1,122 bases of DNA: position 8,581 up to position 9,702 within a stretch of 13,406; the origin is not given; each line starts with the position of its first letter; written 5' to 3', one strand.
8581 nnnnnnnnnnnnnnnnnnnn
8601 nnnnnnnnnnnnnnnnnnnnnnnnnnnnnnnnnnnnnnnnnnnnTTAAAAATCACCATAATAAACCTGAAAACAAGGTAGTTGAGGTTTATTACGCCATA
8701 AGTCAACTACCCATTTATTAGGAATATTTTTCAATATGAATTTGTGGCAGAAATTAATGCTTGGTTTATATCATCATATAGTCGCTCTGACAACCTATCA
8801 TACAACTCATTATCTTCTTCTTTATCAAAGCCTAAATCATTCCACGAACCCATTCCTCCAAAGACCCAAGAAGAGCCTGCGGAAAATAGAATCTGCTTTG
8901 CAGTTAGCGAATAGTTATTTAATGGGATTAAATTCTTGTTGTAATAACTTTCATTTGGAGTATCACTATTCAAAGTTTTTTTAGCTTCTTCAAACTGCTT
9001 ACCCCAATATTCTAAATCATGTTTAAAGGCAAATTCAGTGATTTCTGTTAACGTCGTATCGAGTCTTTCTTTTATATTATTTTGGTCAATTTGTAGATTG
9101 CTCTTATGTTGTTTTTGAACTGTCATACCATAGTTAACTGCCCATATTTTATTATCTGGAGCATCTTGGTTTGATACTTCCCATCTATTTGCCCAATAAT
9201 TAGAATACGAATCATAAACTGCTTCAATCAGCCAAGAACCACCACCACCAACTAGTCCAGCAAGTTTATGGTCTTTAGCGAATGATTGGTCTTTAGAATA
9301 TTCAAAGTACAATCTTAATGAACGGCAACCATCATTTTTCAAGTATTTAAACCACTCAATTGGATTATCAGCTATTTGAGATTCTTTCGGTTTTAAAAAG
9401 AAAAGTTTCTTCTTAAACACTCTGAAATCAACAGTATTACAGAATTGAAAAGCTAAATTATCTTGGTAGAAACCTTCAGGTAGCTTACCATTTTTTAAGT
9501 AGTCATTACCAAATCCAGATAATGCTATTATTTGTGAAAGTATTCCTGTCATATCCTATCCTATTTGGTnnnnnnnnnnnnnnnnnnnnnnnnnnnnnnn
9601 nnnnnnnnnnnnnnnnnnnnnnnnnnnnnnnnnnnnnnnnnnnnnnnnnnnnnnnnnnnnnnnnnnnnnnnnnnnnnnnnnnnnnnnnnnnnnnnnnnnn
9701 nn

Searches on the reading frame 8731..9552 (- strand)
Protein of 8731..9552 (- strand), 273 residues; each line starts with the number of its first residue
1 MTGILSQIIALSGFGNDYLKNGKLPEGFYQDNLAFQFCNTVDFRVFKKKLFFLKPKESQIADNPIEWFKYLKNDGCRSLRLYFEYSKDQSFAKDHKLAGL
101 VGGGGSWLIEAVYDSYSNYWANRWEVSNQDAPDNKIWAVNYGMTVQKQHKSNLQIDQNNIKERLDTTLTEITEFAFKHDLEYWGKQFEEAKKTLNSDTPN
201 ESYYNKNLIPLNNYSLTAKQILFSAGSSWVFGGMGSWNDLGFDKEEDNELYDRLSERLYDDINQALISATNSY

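Call 3: search_protein_families(library=pfam, proteins=[window:8731-9552:-], max_evalue=0.1)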
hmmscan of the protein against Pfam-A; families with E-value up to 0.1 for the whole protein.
window:8731-9552:- (273 aa): 1 family
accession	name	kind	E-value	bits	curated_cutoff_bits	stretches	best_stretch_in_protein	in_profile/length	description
PF22294.1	DUF6966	-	0.0011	19.3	27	1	230-244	33-47/53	Domain of unknown function (DUF6966)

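Call 4: search_protein_families(library=ncbifam, proteins=[window:8731-9552:-], max_evalue=0.1)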
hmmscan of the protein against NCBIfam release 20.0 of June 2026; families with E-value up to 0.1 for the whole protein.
window:8731-9552:- (273 aa): 0 families

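Call 5: find_homologous_proteins(query=window:8731-9552:-)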
Query window:8731-9552:- (273 aa): 745 proteins with E <= 0.001 among 1348 candidates; the best 120 are listed.
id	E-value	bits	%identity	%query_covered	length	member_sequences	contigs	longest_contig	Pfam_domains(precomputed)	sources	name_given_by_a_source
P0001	1.1e-155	535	86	100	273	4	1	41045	-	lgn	-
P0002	6.8e-139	480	75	100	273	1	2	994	-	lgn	-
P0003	2.8e-136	472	74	100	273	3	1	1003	-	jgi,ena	-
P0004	4.0e-133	461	73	100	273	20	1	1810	-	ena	-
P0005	2.7e-131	455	72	100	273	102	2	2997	-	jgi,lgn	jgi:hypothetical protein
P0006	8.7e-131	454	70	100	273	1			-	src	-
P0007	1.1e-130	453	71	100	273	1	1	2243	-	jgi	jgi:hypothetical protein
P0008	1.3e-130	453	71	100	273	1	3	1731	-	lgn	-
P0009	8.0e-130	451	72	100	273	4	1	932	-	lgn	-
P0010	8.5e-130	450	72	100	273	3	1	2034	-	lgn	-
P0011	1.3e-129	450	71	100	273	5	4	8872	-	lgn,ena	-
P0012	3.8e-129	448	70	100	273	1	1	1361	-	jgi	-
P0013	4.3e-128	445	71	100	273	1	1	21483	-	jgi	-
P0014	1.2e-127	443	70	100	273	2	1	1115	-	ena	-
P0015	5.7e-127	441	70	100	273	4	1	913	-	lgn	-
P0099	1.5e-100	354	56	100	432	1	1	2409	PF20197.4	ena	-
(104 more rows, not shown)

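Call 6: search_protein_families(library=phrogs, proteins=[window:8731-9552:-], max_evalue=0.01)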
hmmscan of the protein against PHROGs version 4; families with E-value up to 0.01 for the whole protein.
window:8731-9552:- (273 aa): 0 families

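Call 7: search_protein_families(library=padloc, proteins=[window:8731-9552:-], max_evalue=0.01)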
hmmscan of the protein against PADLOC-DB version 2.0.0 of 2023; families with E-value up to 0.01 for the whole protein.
window:8731-9552:- (273 aa): 0 families

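Call 11: find_related_loci(query=A1, collection=genome_contigs, flank=6000)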
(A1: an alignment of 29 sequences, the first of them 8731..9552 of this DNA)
Query A1 (273 aa) in genome_contigs; peptide patterns used: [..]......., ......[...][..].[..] (x = any residue, [..] = any of these).
423 stretches matched a pattern; 356 encode a relative of the query (tblastn E <= 1e-3); the best 80 are kept; 80 distinct loci.
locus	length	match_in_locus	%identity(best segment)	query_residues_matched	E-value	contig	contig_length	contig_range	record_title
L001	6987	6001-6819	73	1-273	7e-138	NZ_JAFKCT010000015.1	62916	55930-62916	Algoriphagus oliviformis strain H41 15, whole genome shotgun sequence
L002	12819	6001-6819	73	1-273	6e-138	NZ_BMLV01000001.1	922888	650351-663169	Cloacibacterium rupense strain CGMCC 1.7656 sequence01, whole genome shotgun sequence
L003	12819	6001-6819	74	1-273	5e-138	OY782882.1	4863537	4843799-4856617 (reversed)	MAG: Bacteroidales bacterium isolate 57984f20-7b8f-4c7b-84b7-4034ea6f78da genome assembly, chromosome: 1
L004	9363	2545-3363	71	1-273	1e-135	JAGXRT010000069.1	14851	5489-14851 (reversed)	MAG: Bacteroidetes bacterium isolate CROMO_A_120 c_000000707118, whole genome shotgun sequence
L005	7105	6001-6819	74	1-273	7e-136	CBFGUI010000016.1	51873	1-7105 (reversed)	MAG TPA_asm: uncultured Flavobacteriaceae bacterium isolate SRR17295758_maxbin2_23 genome assembly, contig: ERZ23579493.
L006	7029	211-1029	71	1-273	4e-134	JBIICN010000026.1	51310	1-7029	MAG: Bacteroidia bacterium isolate ME2000-08-01pf_3300043466_group1_bin14 Rohwer_bin419_scaffold_300_c1, whole genome sh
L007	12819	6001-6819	72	1-273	6e-134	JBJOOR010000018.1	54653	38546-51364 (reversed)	MAG: Bacteroidota bacterium isolate watershed3_2019_sw_WHONDRS-S19S_0084_A_bin.11 scaffold_0000025, whole genome shotgun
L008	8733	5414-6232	72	1-273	5e-130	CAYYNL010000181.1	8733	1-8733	MAG TPA_asm: uncultured Fibrobacter sp. isolate SRP167436_co1_179 genome assembly, contig: NODE_13538_length_8733_cov_15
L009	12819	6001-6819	65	1-273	4e-123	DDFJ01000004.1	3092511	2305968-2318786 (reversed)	MAG TPA_asm: Chitinophagaceae bacterium UBA1931 UBA1931_contig_50, whole genome shotgun sequence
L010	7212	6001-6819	66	1-273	5e-117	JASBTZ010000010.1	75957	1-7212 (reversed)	MAG: Bacteroidota bacterium isolate BWSM_53 k141_1910089, whole genome shotgun sequence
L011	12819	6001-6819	68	1-273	2e-120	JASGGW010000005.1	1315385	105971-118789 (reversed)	MAG: Ferruginibacter sp. isolate 5N108 JMF-2111-06-0005.ont.bin.108_4, whole genome shotgun sequence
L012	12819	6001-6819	63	1-273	2e-113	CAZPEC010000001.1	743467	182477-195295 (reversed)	MAG TPA_asm: uncultured Akkermansia sp. isolate SRP290908_co2_203 genome assembly, contig: NODE_2_length_743467_cov_16.0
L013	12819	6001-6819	58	1-273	2e-112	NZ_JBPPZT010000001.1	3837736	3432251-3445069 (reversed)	Flavobacterium sp. 3HN19-14 contig_1, whole genome shotgun sequence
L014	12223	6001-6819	57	1-273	2e-112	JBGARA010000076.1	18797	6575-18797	MAG: Pyrinomonadaceae bacterium isolate MAG_AAO_H125.33 AAOH125-33_opera_contig_5375, whole genome shotgun sequence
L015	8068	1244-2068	58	1-273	3e-111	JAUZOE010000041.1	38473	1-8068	MAG: Bacteroidota bacterium isolate bin50(3d) KIDBMPAE_41, whole genome shotgun sequence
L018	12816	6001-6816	60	1-272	4e-107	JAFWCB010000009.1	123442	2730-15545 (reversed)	MAG: Sediminibacterium sp. isolate RGIG5603 Sheep_Duodenum-2__c688, whole genome shotgun sequence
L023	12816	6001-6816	55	1-273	6e-102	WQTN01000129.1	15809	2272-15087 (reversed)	MAG: Methanomassiliicoccaceae archaeon isolate Co191P4bin17 JGI24696J40584_12961427, whole genome shotgun sequence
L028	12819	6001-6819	49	1-273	1e-94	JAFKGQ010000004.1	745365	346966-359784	MAG: Chitinophagaceae bacterium isolate SCN18_31_3_15_R5_B_50_32 SCN18_31_3_15_R5_B_scaffold_9, whole genome shotgun seq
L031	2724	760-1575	54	1-272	2e-95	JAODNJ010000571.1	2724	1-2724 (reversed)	MAG: Frankiales bacterium isolate RYN_115 scaffold_1201601, whole genome shotgun sequence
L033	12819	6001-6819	50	1-273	6e-92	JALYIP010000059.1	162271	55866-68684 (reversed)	MAG: Bacteroidota bacterium isolate HIE bin28 SD1475-77_k127_58489, whole genome shotgun sequence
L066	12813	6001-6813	43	1-272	1e-70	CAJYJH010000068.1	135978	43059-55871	MAG: uncultured Mucilaginibacter sp. isolate SP236_2_metabat2_genome_mining.18 genome assembly, contig: k127_136357, who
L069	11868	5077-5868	46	1-271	1e-69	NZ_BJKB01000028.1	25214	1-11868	Gelidibacter japonicus strain Bio7-1 Scaffold28, whole genome shotgun sequence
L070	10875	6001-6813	44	1-272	5e-75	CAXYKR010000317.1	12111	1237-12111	MAG: uncultured Mucilaginibacter sp. isolate SP285_3_metabat2_genome_mining.21 genome assembly, contig: Genome499_k127_8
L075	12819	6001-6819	42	1-272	1e-67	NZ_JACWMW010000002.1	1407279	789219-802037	Mucilaginibacter rigui strain CGMCC 1.13878 NODE_2_length_1407279_cov_50.953483, whole genome shotgun sequence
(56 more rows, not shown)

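Call 14: predict_structure(alignment_id=A1)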
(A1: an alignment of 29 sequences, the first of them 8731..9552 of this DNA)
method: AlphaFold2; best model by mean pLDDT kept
length: 273 residues; sequences in the alignment: 29
mean_pLDDT: 90.8   pTM: 0.89
mean pLDDT of the five models: 90.8, 89.8, 89.3, 88.5, 87.9
residues with pLDDT >= 90: 197; 70-90: 62; 50-70: 14; < 50: 0
segments of 3 or more residues with pLDDT < 50: none
pLDDT, mean of each block of 10 residues (from residue 1): 84 97 91 92 84 81 98 97 83 77 82 96 91 92 92 89 98 97 95 95 87 96 92 80 94 94 96 94
secondary structure, 60 per line:
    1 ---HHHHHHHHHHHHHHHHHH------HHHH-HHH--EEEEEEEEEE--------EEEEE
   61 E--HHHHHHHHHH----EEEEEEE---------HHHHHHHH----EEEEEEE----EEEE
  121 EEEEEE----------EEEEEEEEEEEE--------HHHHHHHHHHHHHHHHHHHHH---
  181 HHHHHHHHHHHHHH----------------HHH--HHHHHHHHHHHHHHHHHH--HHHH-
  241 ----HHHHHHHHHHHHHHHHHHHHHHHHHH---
elements in order: H4-21 H28-31 E38-47 E56-61 H64-73 E78-84 H94-101 E106-112 E117-126 E137-148 H157-177 H181-194 H216-233 H236-239 H245-270

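Call 20: search_protein_representatives(alignment_id=A1)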
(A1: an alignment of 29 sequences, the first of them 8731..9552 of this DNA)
Query: 29 sequences, 273 profile positions. Proteins with E-value up to 0.001 (for the whole library): 1702; up to 1e-10: 1241; up to 1e-30: 551. The best 150 are listed.
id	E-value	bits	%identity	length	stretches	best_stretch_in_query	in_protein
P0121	4.9e-108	376.9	-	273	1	1-273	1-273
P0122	3.1e-98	344.8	-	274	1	1-272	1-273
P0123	3.9e-98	344.5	-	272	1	1-272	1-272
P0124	4.9e-97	340.9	-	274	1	1-272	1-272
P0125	6.2e-97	340.5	-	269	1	1-273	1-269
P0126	3.8e-96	337.9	-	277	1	1-272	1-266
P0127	1.1e-94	333.2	-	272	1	1-273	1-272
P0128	1.2e-94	333.1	-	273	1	1-271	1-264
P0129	3.0e-92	325.2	-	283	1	1-271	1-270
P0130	4.6e-92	324.6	-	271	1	1-273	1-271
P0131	4.8e-92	324.5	-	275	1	1-273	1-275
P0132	6.3e-92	324.1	-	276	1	1-272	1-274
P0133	4.1e-90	318.2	-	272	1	1-273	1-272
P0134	7.1e-90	317.4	-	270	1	1-272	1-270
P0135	1.3e-89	316.5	-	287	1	1-273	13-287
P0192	1.7e-64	234.2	-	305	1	1-272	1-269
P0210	2.8e-61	223.6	-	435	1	1-272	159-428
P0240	4.3e-56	206.6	-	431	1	1-272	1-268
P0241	4.9e-56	206.4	-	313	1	1-272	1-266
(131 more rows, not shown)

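Call 22: fold_search(model_id=the predicted structure, library=pdb)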
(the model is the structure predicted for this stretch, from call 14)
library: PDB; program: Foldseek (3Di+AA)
matches with E <= 10: 294; with E <= 0.001: 0
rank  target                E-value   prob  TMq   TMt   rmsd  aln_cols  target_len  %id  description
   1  6s9s_A                6.1e-02  0.72  0.23  0.33   8.8       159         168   13  Dimerization domain of Xenopus laevis LDB1 in complex with darpin 10 (released 2019-10-09)
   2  7tcd                  1.3e-01  0.25  0.16  0.11  17.9       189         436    8  LOV2-DARPIN fusion: D13 (released 2023-07-05)
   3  7tfa_B                1.4e-01  0.15  0.12  0.09  14.8       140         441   11  P. polymyxa GS(12)-Q-GlnR peptide (released 2022-06-29)
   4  3ke7_B                1.9e-01  0.16  0.16  0.25  13.2       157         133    9  Crystal structure of putative ketosteroid isomerase (YP_001303366.1) from Parabacteroides distasonis ATCC 8503 at 1.45 (released 2009-11-03)
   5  9tep_A                1.9e-01  0.04  0.11  0.07  28.2       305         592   12  PhiC31 integraseS12A-attB-RDF complex (released 2026-02-11)
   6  8tfk_A                2.9e-01  0.12  0.15  0.10  13.7       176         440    8  Cryo-EM structure of the Methanosarcina mazei glutamine synthetase (GS) with Met-Sox-P and ADP (released 2023-11-15)
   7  5fw5_B                4.0e-01  0.30  0.21  0.34   7.2       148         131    5  Crystal structure of human G3BP1 in complex with Semliki Forest Virus nsP3-25 comprising two FGDF motives (released 2016-07-20)
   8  6tzd_B                4.4e-01  0.21  0.20  0.33   8.6       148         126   11  Crystal Structure of Ketosteroid Isomerase from Pseudomonas Putida (pKSI) bound to 4-Androstenedione at 280 K (released 2020-08-19)
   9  1e3v_A                4.9e-01  0.21  0.19  0.31   8.3       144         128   12  Crystal structure of ketosteroid isomerase from Psedomonas putida complexed with deoxycholate (released 2001-03-12)
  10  7eg7_A                4.9e-01  0.13  0.16  0.08  17.0       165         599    7  TFIID-based core PIC on SCP promoter (released 2021-05-05)
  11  5ien_A                5.2e-01  0.30  0.25  0.43   7.4       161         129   10  Structure of CDL2.2, a computationally designed Vitamin-D3 binder (released 2017-03-01)
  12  3ke7_A                5.2e-01  0.18  0.20  0.30   8.2       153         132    9  Crystal structure of putative ketosteroid isomerase (YP_001303366.1) from Parabacteroides distasonis ATCC 8503 at 1.45 (released 2009-11-03)
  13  3oxa_C                5.2e-01  0.15  0.16  0.27   9.3       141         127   11  Crystal Structure of Ketosteroid Isomerase D40N/C69S/C81S/C97S/M116C-CN from P. putida (released 2011-09-21)
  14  7edx_A                5.5e-01  0.13  0.16  0.08  17.0       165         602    7  p53-bound TFIID-based core PIC on HDM2 promoter (released 2021-05-05)
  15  4s17_F                5.5e-01  0.08  0.12  0.08  14.3       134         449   10  The crystal structure of glutamine synthetase from Bifidobacterium adolescentis ATCC 15703 (released 2015-01-28)
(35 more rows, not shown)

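Call 23: search_protein_families(library=pfam, alignment_id=A1, max_evalue=1)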
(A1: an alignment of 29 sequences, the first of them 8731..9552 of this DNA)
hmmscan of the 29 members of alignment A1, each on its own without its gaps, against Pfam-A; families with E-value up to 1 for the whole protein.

A. member 1, window:8731-9552:- (273 aa): 1 family
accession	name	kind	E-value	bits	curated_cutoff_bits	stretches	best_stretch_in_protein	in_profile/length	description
PF22294.1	DUF6966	-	0.0011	19.3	27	1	230-244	33-47/53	Domain of unknown function (DUF6966)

B. families by the number of members that match (of 29 scanned): 16 families
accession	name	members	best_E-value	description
PF22294.1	DUF6966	29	0.0002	Domain of unknown function (DUF6966)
PF04939.17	RRS1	2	0.033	Ribosome biogenesis regulatory protein (RRS1)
PF04275.20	P-mevalo_kinase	1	0.036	Phosphomevalonate kinase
PF06198.16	DUF999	1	0.05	Protein of unknown function (DUF999)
PF16674.11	UCH_N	1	0.05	N-terminal of ubiquitin carboxyl-terminal hydrolase 37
PF15071.11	TMEM220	1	0.052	Transmembrane family 220, helix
PF21861.2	RepB_C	1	0.079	Replication protein RepB, C-terminal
PF06165.18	GH94_b-supersand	1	0.08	Glycosyl hydrolase 94, supersandwich domain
PF07412.17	Geminin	1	0.083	Geminin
PF07855.17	ATG101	1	0.1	Autophagy-related protein 101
PF11705.13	RNA_pol_3_Rpc31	1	0.12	DNA-directed RNA polymerase III subunit Rpc31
PF23251.1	KH_PARP14_4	1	0.12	PARP14, fourth type I KH domain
PF08522.16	BT_3987-like_N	1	0.15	BT_3987-like, N-terminal domain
PF00101.25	RuBisCO_small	1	0.19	Ribulose bisphosphate carboxylase, small chain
PF22960.2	UBR1-like_wing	1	0.2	E3 ubiquitin-protein ligase UBR1-like, winged-helix domain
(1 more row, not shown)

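Call 27: find_encoding_contigs(protein=P0001, flank=8000, max_places=4)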
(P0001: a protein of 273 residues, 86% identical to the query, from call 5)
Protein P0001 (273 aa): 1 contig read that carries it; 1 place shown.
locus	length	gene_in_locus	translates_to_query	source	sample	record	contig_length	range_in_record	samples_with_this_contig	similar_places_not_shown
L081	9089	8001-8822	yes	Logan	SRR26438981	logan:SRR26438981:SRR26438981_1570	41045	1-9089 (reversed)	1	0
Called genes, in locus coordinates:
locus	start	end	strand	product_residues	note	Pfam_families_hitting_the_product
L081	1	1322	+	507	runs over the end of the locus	PF04784:DUF547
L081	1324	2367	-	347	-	PF24996:NANM (faint)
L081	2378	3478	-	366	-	PF01368:DHH, PF02272:DHHA1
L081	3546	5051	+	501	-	-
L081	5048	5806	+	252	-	PF13568:OMP_b-brl_2 (faint)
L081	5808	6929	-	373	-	PF01594:AI-2E_transport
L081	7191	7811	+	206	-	PF03942:DTW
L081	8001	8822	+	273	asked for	-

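Call 28: find_encoding_contigs(protein=window:8731-9552:-, flank=10000, max_places=4)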
Protein window:8731-9552:- (273 aa): no gene with exactly this product is on record in the collection.

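Call 31: search_protein_families(library=pfam, alignment_id=A2, max_evalue=0.0001)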
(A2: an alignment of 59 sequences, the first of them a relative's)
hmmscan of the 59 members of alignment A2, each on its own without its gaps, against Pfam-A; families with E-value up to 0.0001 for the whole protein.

A. member 1, L001:4920-5816:+ (298 aa): 0 families

B. families by the number of members that match (of 59 scanned): 58 families (the first 25 are shown)
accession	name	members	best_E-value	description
PF00589.27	Phage_integrase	3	2.9e-38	Phage integrase family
PF13495.12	Phage_int_SAM_4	3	1.4e-12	Phage integrase, N-terminal SAM-like domain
PF01078.27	Mg_chelatase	2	3.6e-97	Magnesium chelatase, subunit ChlI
PF13335.12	Mg_chelatase_C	2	4.4e-36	Magnesium chelatase, subunit ChlI C-terminal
PF00072.30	Response_reg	2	3.5e-21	Response regulator receiver domain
PF18939.6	DUF5686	1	4.3e-143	Family of unknown function (DUF5686)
PF00206.25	Lyase_1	1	5e-107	Lyase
PF10150.14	RNase_E_G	1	1.7e-97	Ribonuclease E/G family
PF03883.20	H2O2_YaaD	1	1.6e-92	Peroxide stress protein YaaA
PF00067.27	p450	1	1.1e-80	Cytochrome P450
PF13561.12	adh_short_C2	1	6.3e-51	Enoyl-(Acyl carrier protein) reductase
PF00106.31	adh_short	1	2.3e-46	short chain dehydrogenase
PF02096.25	60KD_IMP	1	4.3e-46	60Kd inner membrane protein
PF13541.12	ChlI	1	1.5e-45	Subunit ChlI of Mg-chelatase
PF02567.21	PhzC-PhzF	1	2.2e-45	Phenazine biosynthesis-like protein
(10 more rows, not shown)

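Call 33: search_dna_similar(query=window:8731-9552:-, collection=phages, mode=protein, max_evalue=0.001)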
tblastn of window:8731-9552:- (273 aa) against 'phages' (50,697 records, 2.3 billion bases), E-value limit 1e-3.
No match.

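Call 34: search_dna_similar(query=window:8731-9552:-, collection=plasmids, mode=protein, max_evalue=0.001)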
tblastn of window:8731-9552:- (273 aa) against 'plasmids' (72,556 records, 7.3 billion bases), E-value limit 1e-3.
No match.

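Call 35: find_related_loci(query=A1, collection=viral_contigs, flank=8000)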
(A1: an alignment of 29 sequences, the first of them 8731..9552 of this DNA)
Query A1 (273 aa) in viral_contigs; peptide patterns used: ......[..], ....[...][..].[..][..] (x = any residue, [..] = any of these).
22 stretches matched a pattern; 1 encode a relative of the query (tblastn E <= 1e-3); 1 distinct loci.
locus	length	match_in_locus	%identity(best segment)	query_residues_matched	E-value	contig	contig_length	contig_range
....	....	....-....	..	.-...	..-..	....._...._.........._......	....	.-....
